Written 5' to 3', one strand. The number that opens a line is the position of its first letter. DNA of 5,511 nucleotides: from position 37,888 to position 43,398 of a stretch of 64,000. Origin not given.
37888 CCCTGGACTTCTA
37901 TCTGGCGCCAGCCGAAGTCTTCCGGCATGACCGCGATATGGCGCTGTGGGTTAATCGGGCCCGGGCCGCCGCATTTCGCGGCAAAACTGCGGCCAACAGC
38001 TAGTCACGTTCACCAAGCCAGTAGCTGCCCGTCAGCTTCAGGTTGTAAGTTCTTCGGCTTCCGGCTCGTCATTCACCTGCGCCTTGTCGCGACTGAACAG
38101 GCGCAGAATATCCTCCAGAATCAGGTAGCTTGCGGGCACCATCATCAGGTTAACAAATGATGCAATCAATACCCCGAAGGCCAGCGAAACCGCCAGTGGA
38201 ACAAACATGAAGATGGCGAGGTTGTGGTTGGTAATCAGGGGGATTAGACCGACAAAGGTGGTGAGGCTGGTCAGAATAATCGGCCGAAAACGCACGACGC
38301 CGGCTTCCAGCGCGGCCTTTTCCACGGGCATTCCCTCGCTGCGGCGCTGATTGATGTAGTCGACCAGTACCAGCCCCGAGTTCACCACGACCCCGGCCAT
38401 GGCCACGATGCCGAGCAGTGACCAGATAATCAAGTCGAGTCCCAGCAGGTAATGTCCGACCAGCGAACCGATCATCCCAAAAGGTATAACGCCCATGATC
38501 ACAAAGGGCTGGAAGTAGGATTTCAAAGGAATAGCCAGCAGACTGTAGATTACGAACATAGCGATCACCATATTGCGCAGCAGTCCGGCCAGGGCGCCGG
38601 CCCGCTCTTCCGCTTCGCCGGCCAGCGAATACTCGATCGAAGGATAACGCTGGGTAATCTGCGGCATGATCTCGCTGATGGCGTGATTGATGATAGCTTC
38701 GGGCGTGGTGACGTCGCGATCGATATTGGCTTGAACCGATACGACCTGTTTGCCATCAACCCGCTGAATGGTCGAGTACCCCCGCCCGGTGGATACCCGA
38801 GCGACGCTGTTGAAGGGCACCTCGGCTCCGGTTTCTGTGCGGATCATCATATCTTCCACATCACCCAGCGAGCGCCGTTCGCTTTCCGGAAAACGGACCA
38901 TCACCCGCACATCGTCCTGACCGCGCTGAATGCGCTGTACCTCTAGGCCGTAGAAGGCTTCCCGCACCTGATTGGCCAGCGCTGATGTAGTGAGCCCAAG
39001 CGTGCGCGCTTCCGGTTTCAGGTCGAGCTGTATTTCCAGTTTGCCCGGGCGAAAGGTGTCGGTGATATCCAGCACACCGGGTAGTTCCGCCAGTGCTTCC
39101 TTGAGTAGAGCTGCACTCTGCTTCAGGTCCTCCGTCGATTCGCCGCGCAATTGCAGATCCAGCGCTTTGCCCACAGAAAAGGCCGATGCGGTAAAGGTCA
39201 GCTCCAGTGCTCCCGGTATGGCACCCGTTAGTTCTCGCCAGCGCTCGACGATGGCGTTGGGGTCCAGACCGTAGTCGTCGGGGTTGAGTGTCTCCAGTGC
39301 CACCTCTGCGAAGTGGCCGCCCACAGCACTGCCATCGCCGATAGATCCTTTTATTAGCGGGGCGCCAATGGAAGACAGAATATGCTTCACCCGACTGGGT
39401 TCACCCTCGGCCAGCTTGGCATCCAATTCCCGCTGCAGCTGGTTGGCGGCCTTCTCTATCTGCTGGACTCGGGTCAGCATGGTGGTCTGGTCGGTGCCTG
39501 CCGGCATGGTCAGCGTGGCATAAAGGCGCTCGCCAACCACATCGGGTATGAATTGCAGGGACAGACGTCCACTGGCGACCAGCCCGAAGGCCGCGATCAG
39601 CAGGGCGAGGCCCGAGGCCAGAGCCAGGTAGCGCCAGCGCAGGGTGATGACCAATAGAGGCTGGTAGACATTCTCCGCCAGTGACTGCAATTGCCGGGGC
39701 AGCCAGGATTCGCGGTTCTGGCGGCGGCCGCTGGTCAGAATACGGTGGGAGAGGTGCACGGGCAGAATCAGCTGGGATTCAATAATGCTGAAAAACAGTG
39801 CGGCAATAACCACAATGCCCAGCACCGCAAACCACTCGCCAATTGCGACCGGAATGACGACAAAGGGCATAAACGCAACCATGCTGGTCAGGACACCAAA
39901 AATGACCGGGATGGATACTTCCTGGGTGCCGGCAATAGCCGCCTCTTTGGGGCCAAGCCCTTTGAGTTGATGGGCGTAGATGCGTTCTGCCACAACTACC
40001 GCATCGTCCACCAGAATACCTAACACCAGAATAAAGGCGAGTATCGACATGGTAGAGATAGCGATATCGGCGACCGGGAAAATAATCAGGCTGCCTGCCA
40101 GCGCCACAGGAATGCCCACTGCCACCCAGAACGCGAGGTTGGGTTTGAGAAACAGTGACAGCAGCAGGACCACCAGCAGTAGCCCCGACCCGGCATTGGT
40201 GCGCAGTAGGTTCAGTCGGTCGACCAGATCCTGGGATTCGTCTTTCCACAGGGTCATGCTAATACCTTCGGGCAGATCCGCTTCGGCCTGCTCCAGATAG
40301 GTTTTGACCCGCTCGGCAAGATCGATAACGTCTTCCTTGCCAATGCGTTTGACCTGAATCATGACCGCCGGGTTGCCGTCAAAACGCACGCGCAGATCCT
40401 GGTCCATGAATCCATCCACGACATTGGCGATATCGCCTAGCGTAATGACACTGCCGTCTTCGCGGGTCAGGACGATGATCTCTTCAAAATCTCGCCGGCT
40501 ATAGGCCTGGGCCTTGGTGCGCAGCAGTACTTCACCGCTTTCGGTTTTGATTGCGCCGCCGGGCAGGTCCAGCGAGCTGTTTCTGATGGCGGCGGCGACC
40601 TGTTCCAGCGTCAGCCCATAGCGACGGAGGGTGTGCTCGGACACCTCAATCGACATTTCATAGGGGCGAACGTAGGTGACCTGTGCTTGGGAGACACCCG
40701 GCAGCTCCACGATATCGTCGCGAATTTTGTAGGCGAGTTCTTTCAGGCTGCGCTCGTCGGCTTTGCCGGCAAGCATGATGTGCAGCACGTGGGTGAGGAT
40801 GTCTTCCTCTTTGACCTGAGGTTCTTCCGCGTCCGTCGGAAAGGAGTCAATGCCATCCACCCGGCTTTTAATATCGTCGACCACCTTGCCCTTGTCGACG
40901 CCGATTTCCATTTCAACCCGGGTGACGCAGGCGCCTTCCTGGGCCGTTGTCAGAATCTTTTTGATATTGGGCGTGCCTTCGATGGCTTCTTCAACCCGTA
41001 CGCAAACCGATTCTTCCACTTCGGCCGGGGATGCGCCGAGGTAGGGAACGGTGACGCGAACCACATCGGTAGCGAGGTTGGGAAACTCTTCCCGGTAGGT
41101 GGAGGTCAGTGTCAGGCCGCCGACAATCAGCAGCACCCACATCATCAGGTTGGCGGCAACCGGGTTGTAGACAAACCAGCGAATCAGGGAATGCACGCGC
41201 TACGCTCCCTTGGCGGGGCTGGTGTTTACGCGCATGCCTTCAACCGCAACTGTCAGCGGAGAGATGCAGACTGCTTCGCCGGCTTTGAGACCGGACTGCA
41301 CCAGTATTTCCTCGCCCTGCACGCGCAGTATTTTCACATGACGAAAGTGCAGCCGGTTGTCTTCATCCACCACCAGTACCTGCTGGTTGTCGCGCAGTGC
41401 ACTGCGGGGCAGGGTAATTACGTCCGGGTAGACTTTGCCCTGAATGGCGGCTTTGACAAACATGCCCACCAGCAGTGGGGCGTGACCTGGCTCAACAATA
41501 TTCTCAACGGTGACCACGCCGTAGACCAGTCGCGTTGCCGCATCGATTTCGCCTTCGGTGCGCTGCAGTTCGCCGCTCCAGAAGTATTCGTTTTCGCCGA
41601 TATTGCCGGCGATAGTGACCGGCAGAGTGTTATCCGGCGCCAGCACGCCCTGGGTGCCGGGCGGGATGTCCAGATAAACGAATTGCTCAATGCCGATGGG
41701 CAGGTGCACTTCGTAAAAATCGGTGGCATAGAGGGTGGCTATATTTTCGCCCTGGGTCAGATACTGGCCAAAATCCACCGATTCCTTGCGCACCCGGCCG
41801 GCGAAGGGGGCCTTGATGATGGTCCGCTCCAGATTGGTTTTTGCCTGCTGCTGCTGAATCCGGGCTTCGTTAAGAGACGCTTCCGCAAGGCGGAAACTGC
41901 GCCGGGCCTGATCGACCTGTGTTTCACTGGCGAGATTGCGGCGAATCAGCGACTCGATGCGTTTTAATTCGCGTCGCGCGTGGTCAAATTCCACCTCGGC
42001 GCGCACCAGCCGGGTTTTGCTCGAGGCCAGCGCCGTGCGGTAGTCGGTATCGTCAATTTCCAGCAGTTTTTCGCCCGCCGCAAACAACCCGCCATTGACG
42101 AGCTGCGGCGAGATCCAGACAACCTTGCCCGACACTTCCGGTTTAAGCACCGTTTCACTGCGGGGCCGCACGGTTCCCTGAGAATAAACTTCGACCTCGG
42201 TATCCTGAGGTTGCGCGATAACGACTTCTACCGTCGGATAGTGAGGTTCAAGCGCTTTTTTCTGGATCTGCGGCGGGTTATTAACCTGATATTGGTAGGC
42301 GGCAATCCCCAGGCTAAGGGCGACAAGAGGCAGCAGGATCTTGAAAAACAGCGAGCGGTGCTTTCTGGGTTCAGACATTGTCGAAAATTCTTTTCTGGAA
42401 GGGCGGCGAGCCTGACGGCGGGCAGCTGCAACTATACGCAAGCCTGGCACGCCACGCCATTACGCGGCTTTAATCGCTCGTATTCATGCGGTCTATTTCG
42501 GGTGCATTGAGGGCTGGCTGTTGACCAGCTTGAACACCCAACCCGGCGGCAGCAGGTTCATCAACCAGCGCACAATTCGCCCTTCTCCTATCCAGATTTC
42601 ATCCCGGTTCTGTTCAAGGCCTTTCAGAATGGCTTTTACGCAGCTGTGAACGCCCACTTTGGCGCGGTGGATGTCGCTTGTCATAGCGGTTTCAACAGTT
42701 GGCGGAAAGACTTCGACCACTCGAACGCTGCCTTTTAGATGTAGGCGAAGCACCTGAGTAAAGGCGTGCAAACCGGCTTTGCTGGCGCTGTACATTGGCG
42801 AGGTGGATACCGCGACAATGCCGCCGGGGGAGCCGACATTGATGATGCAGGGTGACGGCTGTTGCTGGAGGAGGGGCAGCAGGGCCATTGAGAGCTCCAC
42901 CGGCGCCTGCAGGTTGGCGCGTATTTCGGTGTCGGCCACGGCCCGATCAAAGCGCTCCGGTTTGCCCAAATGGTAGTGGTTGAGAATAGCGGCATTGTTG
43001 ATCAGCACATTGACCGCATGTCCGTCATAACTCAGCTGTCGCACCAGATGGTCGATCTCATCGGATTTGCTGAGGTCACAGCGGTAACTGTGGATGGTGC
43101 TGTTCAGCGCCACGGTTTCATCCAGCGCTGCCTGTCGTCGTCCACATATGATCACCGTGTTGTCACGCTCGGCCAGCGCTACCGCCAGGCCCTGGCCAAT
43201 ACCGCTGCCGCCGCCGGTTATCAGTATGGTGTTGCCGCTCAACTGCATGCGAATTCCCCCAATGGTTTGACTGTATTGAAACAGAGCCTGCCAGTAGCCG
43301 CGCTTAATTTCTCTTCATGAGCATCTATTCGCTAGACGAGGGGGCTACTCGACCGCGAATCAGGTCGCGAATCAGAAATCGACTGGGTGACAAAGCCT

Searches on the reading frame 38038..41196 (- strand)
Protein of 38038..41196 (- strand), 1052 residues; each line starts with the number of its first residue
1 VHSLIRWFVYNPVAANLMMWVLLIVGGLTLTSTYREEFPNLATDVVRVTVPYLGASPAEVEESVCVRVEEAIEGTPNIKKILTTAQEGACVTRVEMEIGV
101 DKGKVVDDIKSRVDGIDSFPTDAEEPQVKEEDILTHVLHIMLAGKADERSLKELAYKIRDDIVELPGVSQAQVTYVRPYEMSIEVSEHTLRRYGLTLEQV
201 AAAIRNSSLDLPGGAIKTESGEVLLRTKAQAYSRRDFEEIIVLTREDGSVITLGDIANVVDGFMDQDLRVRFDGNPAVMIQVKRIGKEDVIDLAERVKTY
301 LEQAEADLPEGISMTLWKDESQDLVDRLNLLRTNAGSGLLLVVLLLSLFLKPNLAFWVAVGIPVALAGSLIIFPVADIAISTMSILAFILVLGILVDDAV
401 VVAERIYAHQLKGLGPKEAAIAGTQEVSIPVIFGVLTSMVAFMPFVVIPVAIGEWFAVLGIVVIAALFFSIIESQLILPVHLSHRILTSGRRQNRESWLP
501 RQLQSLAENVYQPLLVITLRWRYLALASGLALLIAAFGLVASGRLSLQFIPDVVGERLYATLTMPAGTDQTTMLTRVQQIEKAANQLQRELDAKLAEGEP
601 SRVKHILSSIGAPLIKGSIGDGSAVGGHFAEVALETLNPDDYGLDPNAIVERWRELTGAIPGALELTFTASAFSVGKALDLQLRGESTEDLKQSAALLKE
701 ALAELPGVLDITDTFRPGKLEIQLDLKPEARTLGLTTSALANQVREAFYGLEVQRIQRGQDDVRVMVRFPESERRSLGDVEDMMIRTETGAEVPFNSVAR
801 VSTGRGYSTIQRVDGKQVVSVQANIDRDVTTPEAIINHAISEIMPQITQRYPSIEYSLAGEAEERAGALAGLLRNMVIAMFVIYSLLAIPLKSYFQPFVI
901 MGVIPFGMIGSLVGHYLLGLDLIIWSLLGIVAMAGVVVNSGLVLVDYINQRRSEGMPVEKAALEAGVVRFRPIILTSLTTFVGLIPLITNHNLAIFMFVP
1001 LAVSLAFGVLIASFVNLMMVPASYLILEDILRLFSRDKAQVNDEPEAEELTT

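Call 14: search_protein_families(library=pfam, proteins=[window:38038-41196:-], max_evalue=0.0001)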
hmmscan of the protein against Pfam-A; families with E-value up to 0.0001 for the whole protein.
window:38038-41196:- (1052 aa): 1 family
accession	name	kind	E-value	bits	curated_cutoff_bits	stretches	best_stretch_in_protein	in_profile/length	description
PF00873.25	ACR_tran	-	1.5e-150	503.4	28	1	5-1027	2-1020/1021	AcrB/AcrD/AcrF family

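Call 26: search_protein_families(library=ncbifam, proteins=[window:38038-41196:-], max_evalue=0.00001)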
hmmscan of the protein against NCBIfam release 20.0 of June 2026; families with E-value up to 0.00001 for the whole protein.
window:38038-41196:- (1052 aa): 12 families
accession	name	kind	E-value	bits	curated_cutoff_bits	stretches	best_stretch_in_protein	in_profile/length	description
NF033617.1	RND_permease_2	subfamily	2.5e-127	426.3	1250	1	6-1028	2-1008/1009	multidrug efflux RND transporter permease subunit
NF000282.2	RND_permease_1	subfamily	1.1e-103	348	1250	1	6-1028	2-1028/1029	multidrug efflux RND transporter permease subunit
TIGR00915.1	2A0602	subfamily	1.9e-94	317.4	940.35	1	6-1040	3-1041/1050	efflux RND transporter permease subunit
NF007798.0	PRK10503.1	equivalog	1.5e-70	238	1584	1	6-1041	14-1036/1040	MdtB/MuxB family multidrug efflux RND transporter permease subunit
TIGR00914.1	2A0601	subfamily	1.4e-69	235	701.45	2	681-1027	686-1035/1051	CusA/CzcA family heavy metal efflux RND transporter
NF007905.0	PRK10614.1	equivalog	3.6e-68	230.2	1774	2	7-533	6-540/1025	multidrug efflux RND transporter permease subunit MdtC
NF000037.1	RND_perm_OqxB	exception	2.7e-65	220.8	2200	2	5-536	4-560/1050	multidrug efflux RND transporter permease subunit OqxB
NF007842.1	PRK10555.1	equivalog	3.1e-64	217.4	1854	1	6-1026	3-1025/1036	multidrug efflux RND transporter permease AcrD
NF007131.0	PRK09577.1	equivalog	1.4e-59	201.8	1768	1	5-1042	2-1037/1045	multidrug efflux RND transporter permease subunit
NF007133.0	PRK09579.1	equivalog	2.6e-57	194.1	1763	2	7-528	6-530/1017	multidrug efflux RND transporter permease subunit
NF011706.2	PRK15127.1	equivalog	1.6e-49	168.7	2150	1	7-1042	4-1041/1049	multidrug efflux RND transporter permease subunit AcrB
TIGR00921.1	2A067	subfamily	3.3e-10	38.7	351.9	0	338-479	591-728/733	hydrophobe/amphiphile efflux-3 (HAE3) family transporter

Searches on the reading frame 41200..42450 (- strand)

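Call 13: search_protein_families(library=pfam, proteins=[window:41200-42450:-], max_evalue=0.0001)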
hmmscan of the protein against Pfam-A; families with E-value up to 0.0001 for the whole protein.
window:41200-42450:- (416 aa): 2 families
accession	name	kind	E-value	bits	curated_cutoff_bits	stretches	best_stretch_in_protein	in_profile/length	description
PF13437.12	HlyD_3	-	2.4e-09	38.3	22.2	1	212-319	2-97/106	HlyD family secretion protein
PF16576.10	HlyD_D23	-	4.5e-05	23.3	30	0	146-241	54-140/214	Barrel-sandwich domain of CusB or HlyD membrane-fusion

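Call 26: search_protein_families(library=ncbifam, proteins=[window:41200-42450:-], max_evalue=0.00001)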
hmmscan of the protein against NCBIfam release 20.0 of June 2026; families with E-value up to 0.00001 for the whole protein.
window:41200-42450:- (416 aa): 15 families
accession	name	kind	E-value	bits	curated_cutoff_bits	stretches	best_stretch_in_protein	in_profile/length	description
TIGR01730.1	RND_mfp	subfamily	2.5e-55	187.7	94.9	1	74-409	1-320/322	efflux RND transporter periplasmic adaptor subunit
NF007362.0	PRK09859.1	equivalog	6.6e-26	91.3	738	1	71-407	33-368/385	multidrug transporter subunit MdtE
NF008589.1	PRK11556.1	equivalog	4.8e-25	88.3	391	1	70-410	55-387/392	MdtA/MuxA family multidrug efflux RND transporter periplasmic adaptor subunit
NF033138.2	RND-peri-MexC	equivalog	1.2e-24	87.2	625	1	63-412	28-373/375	MexC family multidrug efflux RND transporter periplasmic adaptor subunit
NF011604.1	PRK15030.1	equivalog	2e-24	86.3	765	1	92-409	58-374/397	multidrug efflux RND transporter periplasmic adaptor subunit AcrA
TIGR00999.1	8a0102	subfamily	1e-22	80.6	319.3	2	125-251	6-134/271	CzcB/NccB family metal efflux transporter periplasmic adaptor subunit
NF000272.2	OqxA_adapt_sub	exception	1.3e-22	80.3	835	1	99-411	67-380/391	multidrug efflux RND transporter periplasmic adaptor subunit OqxA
NF033834.1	RND_adapt_MexA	exception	4.1e-21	75.5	750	1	66-414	30-364/373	multidrug efflux RND transporter periplasmic adaptor subunit MexA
NF007132.1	PRK09578.1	equivalog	8.8e-19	67.5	512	2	63-233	29-197/396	MexX/AxyX family multidrug efflux RND transporter periplasmic adaptor subunit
NF045904.1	RND-peri-MexE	equivalog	2.2e-17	63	714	1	72-411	38-369/390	multidrug efflux RND transporter periplasmic adaptor subunit MexE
NF007850.1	PRK10559.1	equivalog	4.6e-14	52.2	400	1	103-245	44-184/303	p-hydroxybenzoic acid efflux pump subunit AaeA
TIGR00998.1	8a0101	subfamily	2.3e-13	49.8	390.8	0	196-243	191-238/334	EmrA/EmrK family multidrug efflux transporter periplasmic adaptor subunit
NF007785.0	PRK10476.1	equivalog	1.7e-11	43.6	376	1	142-205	117-180/347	multidrug transporter subunit MdtN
NF008606.0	PRK11578.1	equivalog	8.8e-07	28.4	342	0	141-229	108-203/371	macrolide transporter subunit MacA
NF002939.0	PRK03598.1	equivalog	1.9e-06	27.3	393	0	188-242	183-237/332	secretion protein HlyD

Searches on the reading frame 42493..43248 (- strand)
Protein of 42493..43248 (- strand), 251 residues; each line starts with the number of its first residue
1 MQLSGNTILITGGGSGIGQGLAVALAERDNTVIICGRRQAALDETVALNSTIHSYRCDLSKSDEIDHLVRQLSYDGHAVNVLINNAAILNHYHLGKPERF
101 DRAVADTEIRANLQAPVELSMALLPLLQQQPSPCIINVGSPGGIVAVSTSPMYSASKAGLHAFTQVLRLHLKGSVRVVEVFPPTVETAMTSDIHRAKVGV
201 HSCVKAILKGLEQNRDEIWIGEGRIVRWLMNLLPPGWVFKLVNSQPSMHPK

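Call 13: search_protein_families(library=pfam, proteins=[window:42493-43248:-], max_evalue=0.0001)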
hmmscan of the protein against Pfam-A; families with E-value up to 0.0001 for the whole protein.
window:42493-43248:- (251 aa): 4 families
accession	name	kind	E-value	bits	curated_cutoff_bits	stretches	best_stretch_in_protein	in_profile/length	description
PF00106.31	adh_short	-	6.3e-39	133.9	26.6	1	7-195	2-192/195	short chain dehydrogenase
PF13561.12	adh_short_C2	-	9.1e-25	88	27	1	15-197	6-188/236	Enoyl-(Acyl carrier protein) reductase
PF08659.16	KR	-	6.6e-11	42.9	22.6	1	7-168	2-164/180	KR domain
PF23441.1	SDR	-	2e-06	27.8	27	0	3-47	5-50/258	SDR-like rossmann domain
